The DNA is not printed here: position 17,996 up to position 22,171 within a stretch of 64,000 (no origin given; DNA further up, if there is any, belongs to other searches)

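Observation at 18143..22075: Single ORF fusing a secreted S8 subtilase to an AmpG/PAT-type MFS permease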

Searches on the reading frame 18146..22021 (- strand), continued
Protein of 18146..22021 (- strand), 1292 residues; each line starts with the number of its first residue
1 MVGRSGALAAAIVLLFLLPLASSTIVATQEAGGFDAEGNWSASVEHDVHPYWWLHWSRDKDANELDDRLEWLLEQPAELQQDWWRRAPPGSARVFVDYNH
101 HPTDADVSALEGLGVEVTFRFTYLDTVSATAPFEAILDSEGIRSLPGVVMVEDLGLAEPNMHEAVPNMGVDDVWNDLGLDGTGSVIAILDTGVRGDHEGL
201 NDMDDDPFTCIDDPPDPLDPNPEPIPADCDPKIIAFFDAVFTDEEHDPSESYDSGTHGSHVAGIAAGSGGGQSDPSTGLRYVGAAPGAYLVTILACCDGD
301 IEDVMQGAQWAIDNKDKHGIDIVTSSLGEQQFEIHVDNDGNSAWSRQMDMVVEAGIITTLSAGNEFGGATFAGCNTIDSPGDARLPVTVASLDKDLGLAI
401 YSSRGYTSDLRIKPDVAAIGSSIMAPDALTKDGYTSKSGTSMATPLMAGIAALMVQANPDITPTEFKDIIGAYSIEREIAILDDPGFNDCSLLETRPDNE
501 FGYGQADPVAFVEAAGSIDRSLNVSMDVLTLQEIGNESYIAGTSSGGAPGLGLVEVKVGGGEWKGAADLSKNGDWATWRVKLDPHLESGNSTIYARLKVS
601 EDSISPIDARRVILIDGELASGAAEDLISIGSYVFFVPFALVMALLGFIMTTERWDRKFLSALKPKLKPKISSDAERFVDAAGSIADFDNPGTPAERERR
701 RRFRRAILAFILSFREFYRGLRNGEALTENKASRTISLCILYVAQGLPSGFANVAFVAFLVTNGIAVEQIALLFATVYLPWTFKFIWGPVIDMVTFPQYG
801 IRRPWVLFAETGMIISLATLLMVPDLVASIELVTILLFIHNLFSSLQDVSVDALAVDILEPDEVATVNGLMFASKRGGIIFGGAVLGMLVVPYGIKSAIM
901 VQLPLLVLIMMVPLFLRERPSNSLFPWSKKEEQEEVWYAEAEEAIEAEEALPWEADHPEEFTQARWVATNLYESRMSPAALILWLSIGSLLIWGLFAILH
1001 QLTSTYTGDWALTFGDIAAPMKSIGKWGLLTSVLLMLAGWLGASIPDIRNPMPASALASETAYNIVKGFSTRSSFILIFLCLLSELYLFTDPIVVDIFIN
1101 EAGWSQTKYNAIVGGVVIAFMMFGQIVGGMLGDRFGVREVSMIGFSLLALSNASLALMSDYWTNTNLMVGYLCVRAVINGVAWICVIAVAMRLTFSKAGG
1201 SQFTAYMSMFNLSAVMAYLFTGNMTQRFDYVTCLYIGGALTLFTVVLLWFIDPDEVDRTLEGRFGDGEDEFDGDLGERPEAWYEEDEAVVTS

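Call 57: predict_structure(alignment_id=A1)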
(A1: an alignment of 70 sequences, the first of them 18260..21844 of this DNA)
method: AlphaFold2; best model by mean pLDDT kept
length: 1195 residues; sequences in the alignment: 70
mean_pLDDT: 81.2   pTM: 0.60
mean pLDDT of the five models: 81.2, 81.1, 79.8, 78.9, 77.4
residues with pLDDT >= 90: 451; 70-90: 523; 50-70: 121; < 50: 100
segments of 3 or more residues with pLDDT < 50: 97-103, 146-163, 165-169, 272-274, 306-315, 419-443, 556-566, 878-892
pLDDT, mean of each block of 10 residues (from residue 1): 79 87 79 93 95 94 84 95 95 62 67 85 92 87 51 42 46 83 87 87 89 66 87 83 82 90 89 58 84 95 61 57 91 82 77 87 87 85 93 93 92 70 41 41 68 84 76 56 76 78 75 69 59 77 78 50 50 91 95 92 78 70 72 80 82 89 90 94 93 84 77 84 89 87 95 96 87 84 94 93 88 96 91 89 96 94 86 52 42 54 72 76 75 73 64 74 85 81 78 70 84 92 95 90 87 92 97 93 97 96 96 97 96 86 92 93 90 96 95 92
secondary structure, 60 per line:
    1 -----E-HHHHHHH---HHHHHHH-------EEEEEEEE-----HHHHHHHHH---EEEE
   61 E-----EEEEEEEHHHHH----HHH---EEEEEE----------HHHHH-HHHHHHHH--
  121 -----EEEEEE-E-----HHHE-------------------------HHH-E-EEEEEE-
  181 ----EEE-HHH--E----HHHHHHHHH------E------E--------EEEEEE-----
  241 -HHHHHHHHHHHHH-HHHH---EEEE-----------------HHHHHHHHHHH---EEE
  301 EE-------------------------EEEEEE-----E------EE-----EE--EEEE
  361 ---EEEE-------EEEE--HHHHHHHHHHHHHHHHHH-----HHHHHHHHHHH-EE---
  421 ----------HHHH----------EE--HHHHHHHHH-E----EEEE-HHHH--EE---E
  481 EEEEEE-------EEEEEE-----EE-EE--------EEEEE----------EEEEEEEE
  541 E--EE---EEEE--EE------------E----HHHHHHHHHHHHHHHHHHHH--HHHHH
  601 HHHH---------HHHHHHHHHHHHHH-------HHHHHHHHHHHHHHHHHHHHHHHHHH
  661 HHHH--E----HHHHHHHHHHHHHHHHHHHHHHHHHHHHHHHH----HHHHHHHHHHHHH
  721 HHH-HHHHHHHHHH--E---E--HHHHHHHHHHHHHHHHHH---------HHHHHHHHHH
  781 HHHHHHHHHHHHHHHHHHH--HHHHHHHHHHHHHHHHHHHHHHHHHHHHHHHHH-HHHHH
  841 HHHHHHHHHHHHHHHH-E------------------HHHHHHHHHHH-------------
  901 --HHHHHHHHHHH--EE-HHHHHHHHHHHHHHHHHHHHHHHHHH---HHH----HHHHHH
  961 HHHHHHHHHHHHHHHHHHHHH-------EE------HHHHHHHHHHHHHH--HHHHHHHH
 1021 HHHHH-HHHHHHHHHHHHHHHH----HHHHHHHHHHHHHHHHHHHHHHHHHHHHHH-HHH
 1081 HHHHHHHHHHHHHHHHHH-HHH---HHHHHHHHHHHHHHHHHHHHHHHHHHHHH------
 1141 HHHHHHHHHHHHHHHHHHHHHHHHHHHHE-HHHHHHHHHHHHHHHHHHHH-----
elements in order (helices of 4 or more, strands of 3 or more residues): H8-14 H18-24 E32-39 H45-53 E57-61 E67-73 H74-78 E89-94 H105-109 H111-118 E126-131 E174-179 E185-187 H199-207 E230-235 H242-254 H256-259 E263-266 H284-294 E298-302 E328-333 E357-360 E364-367 E375-378 H381-398 H404-414 H431-434 H449-457 E464-467 H469-472 E480-486 E494-499 E518-522 E533-541 E549-552 H574-593 H596-604 H614-627 H635-664 H672-703 H708-723 H725-734 H744-761 H771-799 H802-834 H836-856 H877-887 H903-913 H919-944 H955-981 H997-1010 H1013-1025 H1027-1042 H1047-1076 H1078-1098 H1106-1134 H1141-1168 H1171-1190

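Call 60: fold_search(model_id=the predicted structure, library=pdb)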
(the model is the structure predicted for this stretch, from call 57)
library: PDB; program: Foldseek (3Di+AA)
matches with E <= 10: 1676; with E <= 0.001: 497
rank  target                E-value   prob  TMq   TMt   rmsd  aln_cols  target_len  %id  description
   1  3afg_A                4.8e-19  1.00  0.21  0.49  22.2       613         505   25  Crystal structure of ProN-Tk-SP from Thermococcus kodakaraensis (released 2010-08-04)
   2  3afg_B                1.8e-18  1.00  0.22  0.50  22.1       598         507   24  Crystal structure of ProN-Tk-SP from Thermococcus kodakaraensis (released 2010-08-04)
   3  9ues_B                1.9e-16  1.00  0.23  0.65  16.0       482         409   27  Crystal structure of an inactive TKSP mutant in complex with the TKS propeptide (released 2026-02-18)
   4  8jmw_A                8.7e-15  1.00  0.22  0.48  14.8       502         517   22  Fibril form of serine peptidase Vpr (released 2023-12-06)
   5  3whi_B                5.3e-14  1.00  0.21  0.68  16.5       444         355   21  Crystal structure of unautoprocessed form of IS1-inserted Pro-subtilisin E (released 2013-12-25)
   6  9j9z_A                4.0e-13  1.00  0.29  0.55  16.0       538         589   17  Cryo-EM structure of Outward state Anhydromuropeptide permease (AmpG) complex with GlcNAc-1,6-anhMurNAc (released 2025-07-16)
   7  3whi_A                5.8e-13  1.00  0.21  0.68  16.2       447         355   20  Crystal structure of unautoprocessed form of IS1-inserted Pro-subtilisin E (released 2013-12-25)
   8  6pak_A                2.9e-12  1.00  0.21  0.86   3.0       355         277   22  Insight into subtilisin E-S7 cleavage pattern based on crystal structure and hydrolysates peptide analysis (released 2019-10-23)
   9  6o44_A                3.1e-12  1.00  0.21  0.86   3.1       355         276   22  Insight into subtilisin E-S7 cleavage pattern based on crystal structure and hydrolysates peptide analysis (released 2019-04-10)
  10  1ak9                  3.3e-12  1.00  0.21  0.87   3.5       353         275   23  SUBTILISIN MUTANT 8321 (released 1997-11-12)
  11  8zbb_A                3.5e-12  1.00  0.28  0.54  16.4       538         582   17  Cryo-EM structure of outward state Anhydromuropeptide permease (AmpG) G50W/L269W (released 2025-04-30)
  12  1s01                  3.7e-12  1.00  0.21  0.86   3.5       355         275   23  LARGE INCREASES IN GENERAL STABILITY FOR SUBTILISIN BPN(PRIME) THROUGH INCREMENTAL CHANGES IN THE FREE ENERGY OF UNFOLDI (released 1990-10-15)
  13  1mpt                  3.7e-12  1.00  0.20  0.85   3.5       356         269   21  CRYSTAL STRUCTURE OF A NEW ALKALINE SERINE PROTEASE (M-PROTEASE) FROM BACILLUS SP. KSM-K16 (released 1994-06-22)
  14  1sbi                  5.8e-12  1.00  0.21  0.86   3.5       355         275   23  SUBTILISIN BPN' 8397 (E.C. 3.4.21.14) MUTANT (M50F, N76D, G169A, Q206C, N218S) (released 1995-12-07)
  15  1mee_A                6.9e-12  1.00  0.21  0.86   3.3       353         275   22  THE COMPLEX BETWEEN THE SUBTILISIN FROM A MESOPHILIC BACTERIUM AND THE LEECH INHIBITOR EGLIN-C (released 1992-10-15)
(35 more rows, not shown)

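Call 62: find_encoding_contigs(protein=P0122, flank=5000, max_places=4)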
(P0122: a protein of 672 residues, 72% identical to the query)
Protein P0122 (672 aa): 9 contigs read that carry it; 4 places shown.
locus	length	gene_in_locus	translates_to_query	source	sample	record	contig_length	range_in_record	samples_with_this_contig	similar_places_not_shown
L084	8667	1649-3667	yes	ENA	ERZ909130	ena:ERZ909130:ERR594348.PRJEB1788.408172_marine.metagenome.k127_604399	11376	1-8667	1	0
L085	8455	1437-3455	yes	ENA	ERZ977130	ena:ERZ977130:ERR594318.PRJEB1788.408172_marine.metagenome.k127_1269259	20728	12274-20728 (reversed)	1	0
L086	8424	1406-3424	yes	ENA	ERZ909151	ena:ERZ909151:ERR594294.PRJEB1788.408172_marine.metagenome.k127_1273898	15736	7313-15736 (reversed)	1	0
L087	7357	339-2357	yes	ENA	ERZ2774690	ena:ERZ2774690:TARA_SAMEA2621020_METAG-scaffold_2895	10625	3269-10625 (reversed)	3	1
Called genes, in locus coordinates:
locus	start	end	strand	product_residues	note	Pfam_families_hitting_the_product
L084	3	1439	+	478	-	?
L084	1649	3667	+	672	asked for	PF00082:Peptidase_S8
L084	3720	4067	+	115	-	PF12680:SnoaL_2, PF14534:DUF4440 (weak)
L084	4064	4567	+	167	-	PF04138:GtrA_DPMS_TM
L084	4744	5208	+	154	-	PF27546:MICAH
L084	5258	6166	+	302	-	-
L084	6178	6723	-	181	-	PF03358:FMN_red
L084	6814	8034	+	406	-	PF07719:TPR_2 (faint), PF13414:TPR_11 (faint), PF13432:TPR_16 (faint), PF25064:ARM_TT21_5th (faint), PF13181:TPR_8 (faint), PF13371:TPR_9 (faint), PF14559:TPR_19 (faint), PF00515:TPR_1 (weak), +6 more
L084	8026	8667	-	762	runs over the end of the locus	PF00384:Molybdopterin, PF01568:Molydop_binding (weak)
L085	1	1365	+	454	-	?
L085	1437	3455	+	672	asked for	PF00082:Peptidase_S8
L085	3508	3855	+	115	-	PF12680:SnoaL_2, PF14534:DUF4440 (weak)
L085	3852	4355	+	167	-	PF04138:GtrA_DPMS_TM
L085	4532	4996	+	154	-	PF27546:MICAH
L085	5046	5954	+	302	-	-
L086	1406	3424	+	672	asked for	PF00082:Peptidase_S8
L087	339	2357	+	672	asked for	PF00082:Peptidase_S8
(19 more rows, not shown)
